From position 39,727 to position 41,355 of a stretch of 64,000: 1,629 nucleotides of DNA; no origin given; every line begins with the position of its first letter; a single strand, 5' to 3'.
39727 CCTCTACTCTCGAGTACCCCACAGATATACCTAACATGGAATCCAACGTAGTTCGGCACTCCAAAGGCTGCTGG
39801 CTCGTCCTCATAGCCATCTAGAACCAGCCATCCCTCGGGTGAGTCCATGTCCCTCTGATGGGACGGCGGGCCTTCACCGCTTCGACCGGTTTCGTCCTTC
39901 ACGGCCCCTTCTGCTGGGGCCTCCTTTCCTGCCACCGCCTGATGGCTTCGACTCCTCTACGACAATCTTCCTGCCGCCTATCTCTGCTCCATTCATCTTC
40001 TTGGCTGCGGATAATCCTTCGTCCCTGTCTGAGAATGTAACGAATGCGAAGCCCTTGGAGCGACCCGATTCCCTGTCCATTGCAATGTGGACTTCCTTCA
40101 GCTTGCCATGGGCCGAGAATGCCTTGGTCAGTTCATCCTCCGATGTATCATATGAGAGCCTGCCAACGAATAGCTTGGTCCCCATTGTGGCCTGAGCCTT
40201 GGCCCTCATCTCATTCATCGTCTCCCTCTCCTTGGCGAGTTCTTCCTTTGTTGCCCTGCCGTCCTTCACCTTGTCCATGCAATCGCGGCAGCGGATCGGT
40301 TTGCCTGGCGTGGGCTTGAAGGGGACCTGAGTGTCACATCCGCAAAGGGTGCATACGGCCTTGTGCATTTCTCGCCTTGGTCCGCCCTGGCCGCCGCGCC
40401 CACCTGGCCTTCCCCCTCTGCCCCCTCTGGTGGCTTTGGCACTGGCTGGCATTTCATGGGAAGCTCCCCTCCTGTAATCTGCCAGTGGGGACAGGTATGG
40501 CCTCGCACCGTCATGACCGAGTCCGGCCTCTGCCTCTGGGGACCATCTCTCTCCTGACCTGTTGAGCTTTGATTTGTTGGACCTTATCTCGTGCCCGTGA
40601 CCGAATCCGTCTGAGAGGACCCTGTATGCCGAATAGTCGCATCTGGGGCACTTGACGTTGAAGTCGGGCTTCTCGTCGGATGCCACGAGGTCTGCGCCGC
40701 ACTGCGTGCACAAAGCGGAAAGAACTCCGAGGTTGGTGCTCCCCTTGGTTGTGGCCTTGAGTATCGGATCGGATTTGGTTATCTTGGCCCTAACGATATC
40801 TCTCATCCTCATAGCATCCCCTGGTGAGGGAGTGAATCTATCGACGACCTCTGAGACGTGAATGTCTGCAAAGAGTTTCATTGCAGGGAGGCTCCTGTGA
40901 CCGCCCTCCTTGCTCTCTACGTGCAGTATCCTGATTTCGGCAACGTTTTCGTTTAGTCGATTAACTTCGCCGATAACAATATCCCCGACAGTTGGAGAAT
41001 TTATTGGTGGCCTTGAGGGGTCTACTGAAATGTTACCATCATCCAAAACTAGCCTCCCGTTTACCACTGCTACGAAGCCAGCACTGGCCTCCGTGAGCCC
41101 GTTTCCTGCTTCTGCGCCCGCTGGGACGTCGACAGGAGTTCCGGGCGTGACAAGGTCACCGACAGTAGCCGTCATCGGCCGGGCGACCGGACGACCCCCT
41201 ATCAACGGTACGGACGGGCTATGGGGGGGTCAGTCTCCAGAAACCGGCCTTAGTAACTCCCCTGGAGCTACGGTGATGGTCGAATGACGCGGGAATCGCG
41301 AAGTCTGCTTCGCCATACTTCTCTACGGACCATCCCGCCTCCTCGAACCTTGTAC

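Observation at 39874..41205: Exosome cap subunit Csl4 fused to an RGG linker, a CxxC-x17-CxxC zinc finger and a canonical RRM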

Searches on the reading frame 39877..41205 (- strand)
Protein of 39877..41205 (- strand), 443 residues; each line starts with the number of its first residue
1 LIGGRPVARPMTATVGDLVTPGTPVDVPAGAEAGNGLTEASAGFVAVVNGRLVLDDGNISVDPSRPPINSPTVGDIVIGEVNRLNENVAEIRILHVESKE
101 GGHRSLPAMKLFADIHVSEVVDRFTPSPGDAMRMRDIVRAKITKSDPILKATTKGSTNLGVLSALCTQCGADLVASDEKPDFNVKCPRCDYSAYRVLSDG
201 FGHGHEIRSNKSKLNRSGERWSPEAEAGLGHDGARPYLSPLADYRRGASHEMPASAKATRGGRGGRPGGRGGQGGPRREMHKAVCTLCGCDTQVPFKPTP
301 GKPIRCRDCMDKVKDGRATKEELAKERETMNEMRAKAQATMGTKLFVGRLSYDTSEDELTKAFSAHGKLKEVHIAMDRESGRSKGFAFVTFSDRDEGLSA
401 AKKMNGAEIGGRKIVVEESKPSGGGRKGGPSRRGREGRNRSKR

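Call 3: search_protein_families(library=pfam, proteins=[window:39877-41205:-], max_evalue=0.1)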
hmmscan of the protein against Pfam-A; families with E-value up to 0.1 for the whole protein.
window:39877-41205:- (443 aa): 7 families
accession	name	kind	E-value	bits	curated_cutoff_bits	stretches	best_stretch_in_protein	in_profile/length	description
PF00076.28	RRM_1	-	6.5e-19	68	20.7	1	345-414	1-69/70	RNA recognition motif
PF23477.1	zf_Tbcl_2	-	3.9e-13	49.3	27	1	278-313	1-36/37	Probable treble clef zinc finger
PF16367.11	RRM_7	-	0.0027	18.1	27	1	343-394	2-59/94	RNA recognition motif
PF10447.15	EXOSC1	-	0.018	16.2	21.2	1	71-109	2-31/112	Exosome component EXOSC1/CSL4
PF00575.29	S1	-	0.019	15.8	22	0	115-146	32-63/74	S1 RNA binding domain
PF24042.1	DUF7351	-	0.021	15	31.2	1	165-193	3-31/177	Domain of unknown function (DUF7351)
PF12773.13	DZR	-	0.05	14.2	27.3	0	164-192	13-33/45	Double zinc ribbon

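Call 4: search_protein_families(library=ncbifam, proteins=[window:39877-41205:-], max_evalue=0.1)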
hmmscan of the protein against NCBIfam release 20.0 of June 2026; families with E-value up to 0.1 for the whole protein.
window:39877-41205:- (443 aa): 11 families
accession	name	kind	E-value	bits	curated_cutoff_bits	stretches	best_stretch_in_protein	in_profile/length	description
NF034126.3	PRK09521.1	equivalog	3e-29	102.1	90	1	18-201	2-178/180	exosome complex RNA-binding protein Csl4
NF058537.1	Rbp_regulator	equivalog_domain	1.7e-22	79.5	100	1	345-421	2-78/79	RNA-binding regulator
TIGR01622.1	SF-CC1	subfamily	6.8e-21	74.8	231.65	1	314-418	193-295/500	splicing factor, CC1-like family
TIGR04272.1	cxxc_cxxc_Mbark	domain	4.7e-13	48.6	36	1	278-313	1-36/37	CxxC-x17-CxxC domain-containing protein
TIGR01648.1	hnRNP-R-Q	subfamily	5.7e-12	45.2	317.85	1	337-412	53-128/577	hnRNP-R, Q splicing factor family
TIGR01628.1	PABP-1234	subfamily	6e-12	45.5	497.1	1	326-416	269-358/595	polyadenylate binding protein, human types 1, 2, 3, 4 family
TIGR01661.1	ELAV_HUD_SF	subfamily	1.6e-11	44.4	279.1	1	330-416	256-342/351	ELAV/HuD family splicing factor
TIGR01645.1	half-pint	subfamily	8.3e-11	41.3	443.95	1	329-420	94-180/607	poly-U binding splicing factor, half-pint family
TIGR01642.1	U2AF_lg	subfamily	1.7e-09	36.7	310.3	1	337-417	291-371/510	U2 snRNP auxilliary factor, large subunit, splicing factor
TIGR01659.1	sex-lethal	subfamily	5.9e-07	29.4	486.2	1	338-423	103-188/346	sex-lethal family splicing factor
NF003181.1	PRK04163.1-1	equivalog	0.012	14.9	200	1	17-90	3-75/221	exosome complex RNA-binding protein Rrp4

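Call 5: find_homologous_proteins(query=window:39877-41205:-, max_evalue=0.001)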
Query window:39877-41205:- (443 aa): 378 proteins with E <= 0.001 among 8000 candidates; the best 120 are listed.
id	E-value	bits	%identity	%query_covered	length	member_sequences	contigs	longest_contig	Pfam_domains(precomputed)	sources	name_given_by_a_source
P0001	3.4e-282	954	98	98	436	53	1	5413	PF00076.29,PF23477.2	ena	-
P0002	2.8e-261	885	92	98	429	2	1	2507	PF00076.29,PF23477.2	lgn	-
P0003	2.4e-249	846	88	93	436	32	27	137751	PF00076.29,PF23477.2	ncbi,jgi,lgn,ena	jgi:CxxC-x17-CxxC domain-containing protein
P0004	9.6e-196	669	71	93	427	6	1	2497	PF00076.29,PF23477.2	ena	-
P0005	4.1e-188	644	66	98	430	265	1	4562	PF00076.29,PF23477.2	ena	-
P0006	4.8e-188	644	69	92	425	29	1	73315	PF00076.29,PF23477.2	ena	-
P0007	1.8e-186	639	67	95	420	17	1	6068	PF00076.29,PF23477.2,PF16367.12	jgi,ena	-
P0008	1.3e-184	632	66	96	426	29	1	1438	PF00076.29,PF23477.2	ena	-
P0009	1.4e-184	632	68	92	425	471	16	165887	PF00076.29,PF23477.2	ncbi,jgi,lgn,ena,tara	tara:strand:+ start:12436 stop:13713 length:1278 start_codon:yes stop_codon:yes gene_type:complete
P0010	2.3e-180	618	65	93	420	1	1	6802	PF00076.29,PF23477.2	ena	-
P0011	3.9e-180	618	63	96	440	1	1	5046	PF00076.29,PF23477.2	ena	-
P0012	8.9e-180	616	66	93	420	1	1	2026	PF00076.29,PF23477.2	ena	-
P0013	1.2e-179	616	63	95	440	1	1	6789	PF00076.29,PF23477.2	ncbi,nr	ncbi:MAG: hypothetical protein CMA88_02440 [Euryarchaeota archaeon]|nr:hypothetical protein [Euryarc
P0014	1.7e-179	616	65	93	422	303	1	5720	PF00076.29,PF23477.2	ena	-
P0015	1.8e-179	615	63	95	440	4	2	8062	PF00076.29,PF23477.2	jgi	-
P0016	1.9e-179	615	63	95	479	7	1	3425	PF00076.29,PF23477.2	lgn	-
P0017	2.1e-179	615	63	96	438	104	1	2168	PF00076.29,PF23477.2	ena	-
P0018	2.8e-179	615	65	93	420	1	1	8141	PF00076.29,PF23477.2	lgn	-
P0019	2.9e-179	615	65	93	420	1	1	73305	PF00076.29,PF23477.2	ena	-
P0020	4.8e-179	614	65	93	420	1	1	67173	PF00076.29,PF23477.2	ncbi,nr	ncbi:MAG: hypothetical protein CMA47_04795 [Euryarchaeota archaeon]|nr:hypothetical protein [Euryarc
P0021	1.6e-178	612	63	95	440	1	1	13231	PF00076.29,PF23477.2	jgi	-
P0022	2.1e-178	612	64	93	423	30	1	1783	PF00076.29,PF23477.2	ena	-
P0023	2.4e-178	612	63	95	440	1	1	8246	PF00076.29,PF23477.2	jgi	-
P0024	2.4e-178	612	63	95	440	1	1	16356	PF00076.29,PF23477.2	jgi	-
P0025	5.3e-178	611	64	93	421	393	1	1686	PF00076.29,PF23477.2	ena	-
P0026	1.5e-177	609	62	95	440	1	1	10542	PF00076.29,PF23477.2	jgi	-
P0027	4.5e-177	608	64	93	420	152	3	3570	PF00076.29,PF23477.2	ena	-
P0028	5.7e-177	607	64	93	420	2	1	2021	PF00076.29,PF23477.2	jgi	-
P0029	7.8e-177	607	64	93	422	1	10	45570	PF00076.29,PF23477.2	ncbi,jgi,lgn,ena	ncbi:MAG: CxxC-x17-CxxC domain-containing protein [Candidatus Poseidoniia archaeon]|jgi:CxxC-x17-Cxx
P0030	8.2e-177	607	64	93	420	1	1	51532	PF00076.29,PF23477.2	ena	-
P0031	9.3e-177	607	64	93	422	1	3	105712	PF00076.29,PF23477.2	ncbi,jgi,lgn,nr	ncbi:MAG: hypothetical protein CXT65_00785 [Methanobacteriota archaeon]|nr:MAG: hypothetical protein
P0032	1.1e-176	606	64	93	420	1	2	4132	PF00076.29,PF23477.2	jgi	-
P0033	1.4e-176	606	63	93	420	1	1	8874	PF00076.29,PF23477.2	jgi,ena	-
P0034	1.9e-176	605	62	97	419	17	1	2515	PF00076.29,PF24042.2,PF23477.2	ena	-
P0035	3.5e-176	605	63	93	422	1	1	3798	PF00076.29,PF23477.2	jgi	-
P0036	6.0e-176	604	63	93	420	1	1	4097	PF00076.29,PF24042.2,PF23477.2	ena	-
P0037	7.3e-176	604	63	93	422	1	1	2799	PF00076.29,PF23477.2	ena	-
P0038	8.0e-176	603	63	93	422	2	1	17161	PF00076.29,PF23477.2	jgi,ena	jgi:CxxC-x17-CxxC domain-containing protein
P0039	9.4e-176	603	63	93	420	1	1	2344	PF00076.29,PF24042.2,PF23477.2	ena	-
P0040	1.4e-175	603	63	93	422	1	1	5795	PF00076.29,PF23477.2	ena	-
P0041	1.6e-175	602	63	93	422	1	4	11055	PF00076.29,PF23477.2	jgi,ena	-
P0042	1.9e-175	602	63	93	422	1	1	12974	PF00076.29,PF23477.2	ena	-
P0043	2.3e-175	602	63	93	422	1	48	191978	PF00076.29,PF23477.2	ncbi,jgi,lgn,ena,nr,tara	ncbi:MAG: hypothetical protein OSB22_03010 [Candidatus Poseidoniales archaeon]|jgi:CxxC-x17-CxxC dom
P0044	2.4e-175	602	63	93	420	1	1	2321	PF00076.29,PF23477.2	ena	-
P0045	2.4e-175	602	63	93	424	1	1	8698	PF00076.29,PF23477.2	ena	-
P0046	2.5e-175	602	63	93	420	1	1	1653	PF00076.29,PF23477.2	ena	-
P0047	3.0e-175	602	63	93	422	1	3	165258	PF00076.29,PF23477.2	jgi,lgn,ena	-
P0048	4.8e-175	601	63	93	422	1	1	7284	PF00076.29,PF23477.2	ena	-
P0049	5.3e-175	601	63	93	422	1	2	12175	PF00076.29,PF23477.2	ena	-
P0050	5.3e-175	601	63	93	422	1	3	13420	PF00076.29,PF23477.2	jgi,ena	jgi:CxxC-x17-CxxC domain-containing protein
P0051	7.9e-175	600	63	93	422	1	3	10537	PF00076.29,PF23477.2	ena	-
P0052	8.2e-175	600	63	93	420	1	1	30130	PF00076.29,PF24042.2,PF23477.2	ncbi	-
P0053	9.5e-175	600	63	93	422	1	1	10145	PF00076.29,PF23477.2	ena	-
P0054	1.1e-174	600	63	93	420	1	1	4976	PF00076.29,PF23477.2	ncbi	-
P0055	1.1e-173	596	62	92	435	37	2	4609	PF00076.29,PF23477.2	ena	-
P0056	1.1e-173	596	64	93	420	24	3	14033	PF00076.29,PF23477.2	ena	-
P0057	1.2e-173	596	63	93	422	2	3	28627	PF00076.29,PF23477.2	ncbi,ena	ncbi:MAG: CxxC-x17-CxxC domain-containing protein [Candidatus Thalassarchaeum sp.]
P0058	1.5e-173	596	64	93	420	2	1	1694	PF00076.29,PF23477.2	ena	-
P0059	2.1e-172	592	62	96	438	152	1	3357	PF00076.29,PF23477.2,PF16367.12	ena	-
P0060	7.2e-170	584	62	94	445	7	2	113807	PF00076.29,PF23477.2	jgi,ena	-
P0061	1.5e-169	583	62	96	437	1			PF00076.29,PF23477.2,PF16367.12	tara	tara:strand:- start:2369 stop:3682 length:1314 start_codon:yes stop_codon:yes gene_type:complete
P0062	1.7e-169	583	62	96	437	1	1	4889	PF00076.29,PF23477.2,PF16367.12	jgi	-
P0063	1.7e-169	583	61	96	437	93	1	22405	PF00076.29,PF23477.2,PF16367.12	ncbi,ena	-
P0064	3.0e-169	582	62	95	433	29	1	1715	PF00076.29,PF23477.2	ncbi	-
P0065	3.7e-169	581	62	96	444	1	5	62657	PF00076.29,PF23477.2,PF16367.12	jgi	jgi:CxxC-x17-CxxC domain-containing protein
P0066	3.7e-169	581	62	96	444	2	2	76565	PF00076.29,PF23477.2,PF16367.12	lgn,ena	-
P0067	3.9e-169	581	61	98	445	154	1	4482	PF00076.29,PF23477.2,PF16367.12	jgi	jgi:CxxC-x17-CxxC domain-containing protein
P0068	4.2e-169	581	62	96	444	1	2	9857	PF00076.29,PF23477.2,PF16367.12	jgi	jgi:CxxC-x17-CxxC domain-containing protein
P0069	9.0e-169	580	62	96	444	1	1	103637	PF00076.29,PF23477.2,PF16367.12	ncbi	-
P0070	9.6e-169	580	61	96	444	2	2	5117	PF00076.29,PF23477.2,PF16367.12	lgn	-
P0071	2.3e-168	579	61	96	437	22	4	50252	PF00076.29,PF23477.2,PF16367.12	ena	-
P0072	5.0e-168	578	61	96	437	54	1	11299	PF00076.29,PF23477.2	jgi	jgi:CxxC-x17-CxxC domain-containing protein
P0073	8.9e-168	577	60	96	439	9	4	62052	PF00076.29,PF23477.2,PF16367.12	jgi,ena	-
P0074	1.5e-167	576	62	98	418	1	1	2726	PF00076.29,PF23477.2,PF16367.12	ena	-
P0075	9.0e-167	574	61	94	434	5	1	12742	PF00076.29,PF23477.2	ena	-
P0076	1.2e-166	573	63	92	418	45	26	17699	PF00076.29,PF23477.2,PF16367.12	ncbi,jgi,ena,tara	tara:strand:- start:1346 stop:2602 length:1257 start_codon:yes stop_codon:yes gene_type:complete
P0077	1.9e-166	573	62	96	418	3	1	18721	PF00076.29,PF23477.2,PF16367.12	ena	-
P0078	2.4e-166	572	62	96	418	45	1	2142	PF00076.29,PF23477.2,PF28441.1,PF16367.12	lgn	-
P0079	2.8e-166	572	62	92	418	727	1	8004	PF00076.29,PF23477.2,PF16367.12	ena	-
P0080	5.1e-166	571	62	92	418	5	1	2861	PF00076.29,PF23477.2,PF16367.12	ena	-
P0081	7.4e-166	571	65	86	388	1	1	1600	PF00076.29,PF23477.2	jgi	jgi:CxxC-x17-CxxC domain-containing protein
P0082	1.3e-165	570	60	96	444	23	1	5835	PF00076.29,PF23477.2,PF16367.12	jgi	-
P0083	1.5e-165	570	61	98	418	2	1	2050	PF00076.29,PF23477.2,PF16367.12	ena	-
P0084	1.9e-165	569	62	93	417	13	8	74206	PF00076.29,PF23477.2,PF16367.12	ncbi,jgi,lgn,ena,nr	ncbi:MAG: hypothetical protein CMA28_04820 [Euryarchaeota archaeon]|jgi:cold-inducible RNA-binding p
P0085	2.0e-165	569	62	93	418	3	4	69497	PF00076.29,PF23477.2,PF16367.12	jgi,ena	-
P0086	2.3e-165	569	61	96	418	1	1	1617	PF00076.29,PF23477.2,PF16367.12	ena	-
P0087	2.5e-165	569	62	92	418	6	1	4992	PF00076.29,PF23477.2,PF16367.12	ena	-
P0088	3.0e-165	569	64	86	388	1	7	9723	PF00076.29,PF23477.2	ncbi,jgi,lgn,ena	jgi:CxxC-x17-CxxC domain-containing protein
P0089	3.1e-165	569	64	86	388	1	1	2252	PF00076.29,PF23477.2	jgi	jgi:CxxC-x17-CxxC domain-containing protein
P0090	3.7e-165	568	62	92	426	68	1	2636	PF00076.29,PF23477.2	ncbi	-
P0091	4.4e-165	568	62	94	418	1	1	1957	PF00076.29,PF23477.2,PF16367.12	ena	-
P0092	1.8e-164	566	61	93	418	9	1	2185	PF00076.29,PF23477.2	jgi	jgi:CxxC-x17-CxxC domain-containing protein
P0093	2.9e-164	565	62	92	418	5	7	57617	PF00076.29,PF23477.2,PF28441.1,PF16367.12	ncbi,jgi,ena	-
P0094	3.0e-164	565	61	94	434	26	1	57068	PF00076.29,PF23477.2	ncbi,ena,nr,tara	ncbi:MAG: hypothetical protein CMA00_000970 [Methanobacteriota archaeon]|nr:MAG: hypothetical protei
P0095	3.0e-164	565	62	92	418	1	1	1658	PF00076.29,PF23477.2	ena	-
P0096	3.2e-164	565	61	93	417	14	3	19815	PF00076.29,PF23477.2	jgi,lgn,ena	-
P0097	3.9e-164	565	61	92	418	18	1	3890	PF00076.29,PF23477.2,PF16367.12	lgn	-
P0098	4.3e-164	565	60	94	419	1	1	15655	PF00076.29,PF23477.2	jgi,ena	-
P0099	6.8e-164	564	60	94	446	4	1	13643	PF00076.29,PF23477.2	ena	-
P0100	1.1e-163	563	64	86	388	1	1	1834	PF00076.29,PF23477.2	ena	-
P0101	1.5e-163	563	60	94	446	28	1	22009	PF00076.29,PF23477.2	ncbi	-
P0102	1.5e-163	563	62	94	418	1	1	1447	PF00076.29,PF23477.2,PF16367.12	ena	-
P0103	1.6e-163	563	62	92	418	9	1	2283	PF00076.29,PF23477.2,PF16367.12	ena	-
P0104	2.7e-163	562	62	92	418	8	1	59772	PF00076.29,PF23477.2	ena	-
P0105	3.5e-163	562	60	94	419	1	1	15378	PF00076.29,PF23477.2,PF16367.12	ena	-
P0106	4.8e-163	561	61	93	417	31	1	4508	PF00076.29,PF23477.2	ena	-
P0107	9.4e-163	560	60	94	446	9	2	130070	PF00076.29,PF23477.2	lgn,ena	-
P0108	1.0e-162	560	61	94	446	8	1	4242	PF00076.29,PF23477.2,PF16367.12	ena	-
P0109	1.0e-162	560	62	92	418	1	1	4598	PF00076.29,PF23477.2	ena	-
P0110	1.1e-162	560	62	93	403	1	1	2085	PF00076.29,PF23477.2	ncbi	-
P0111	1.5e-162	560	60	94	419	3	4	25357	PF00076.29,PF23477.2,PF16367.12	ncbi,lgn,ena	-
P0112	3.5e-162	558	62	92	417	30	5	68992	PF00076.29,PF23477.2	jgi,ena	-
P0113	3.9e-162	558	61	92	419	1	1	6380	PF00076.29,PF23477.2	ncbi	-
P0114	4.3e-161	555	59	96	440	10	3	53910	PF00076.29,PF23477.2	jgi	-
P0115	1.3e-160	553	60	93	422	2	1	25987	PF00076.29,PF23477.2,PF16367.12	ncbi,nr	ncbi:MAG: hypothetical protein CMB67_02500 [Euryarchaeota archaeon]|nr:hypothetical protein [Euryarc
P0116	2.6e-160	552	61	92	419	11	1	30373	PF00076.29,PF23477.2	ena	-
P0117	1.4e-159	550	61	92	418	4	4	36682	PF00076.29,PF23477.2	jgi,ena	-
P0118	1.6e-159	550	59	95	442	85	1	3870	PF00076.29,PF23477.2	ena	-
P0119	3.6e-159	549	59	94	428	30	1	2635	PF00076.29,PF23477.2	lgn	-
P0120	2.4e-158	546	59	92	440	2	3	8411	PF00076.29,PF23477.2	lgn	-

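Call 9: find_encoding_contigs(protein=P0043, flank=10000, max_places=3)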
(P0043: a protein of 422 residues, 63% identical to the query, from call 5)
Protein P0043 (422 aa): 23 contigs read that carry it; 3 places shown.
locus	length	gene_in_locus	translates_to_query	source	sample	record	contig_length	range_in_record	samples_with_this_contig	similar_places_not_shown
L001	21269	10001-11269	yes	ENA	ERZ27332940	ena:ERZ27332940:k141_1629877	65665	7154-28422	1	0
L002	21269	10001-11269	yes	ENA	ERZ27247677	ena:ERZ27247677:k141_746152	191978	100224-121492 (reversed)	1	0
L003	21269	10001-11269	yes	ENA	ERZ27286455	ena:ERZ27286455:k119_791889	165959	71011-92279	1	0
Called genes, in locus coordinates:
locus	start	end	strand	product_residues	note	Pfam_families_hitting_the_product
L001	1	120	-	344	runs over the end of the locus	PF01694:Rhomboid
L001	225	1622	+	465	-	PF00005:ABC_tran, PF02463:SMC_N (faint), PF13304:AAA_21 (faint)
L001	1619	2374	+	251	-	PF01578:Cytochrom_C_asm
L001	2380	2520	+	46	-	-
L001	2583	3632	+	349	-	PF04981:NMD3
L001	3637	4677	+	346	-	PF10432:bact-PGI_C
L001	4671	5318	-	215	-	PF01551:Peptidase_M23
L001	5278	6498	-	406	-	PF02646:RmuC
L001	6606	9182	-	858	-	-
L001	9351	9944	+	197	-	PF06325:PrmA, PF03602:Cons_hypoth95, PF05175:MTS, PF13847:Methyltransf_31 (weak)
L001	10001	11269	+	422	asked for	PF23477:zf_Tbcl_2, PF00076:RRM_1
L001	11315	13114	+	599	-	PF04055:Radical_SAM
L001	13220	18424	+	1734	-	-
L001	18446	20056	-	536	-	PF00474:SSF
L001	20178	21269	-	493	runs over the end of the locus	-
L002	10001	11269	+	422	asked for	PF23477:zf_Tbcl_2, PF00076:RRM_1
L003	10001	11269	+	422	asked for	PF23477:zf_Tbcl_2, PF00076:RRM_1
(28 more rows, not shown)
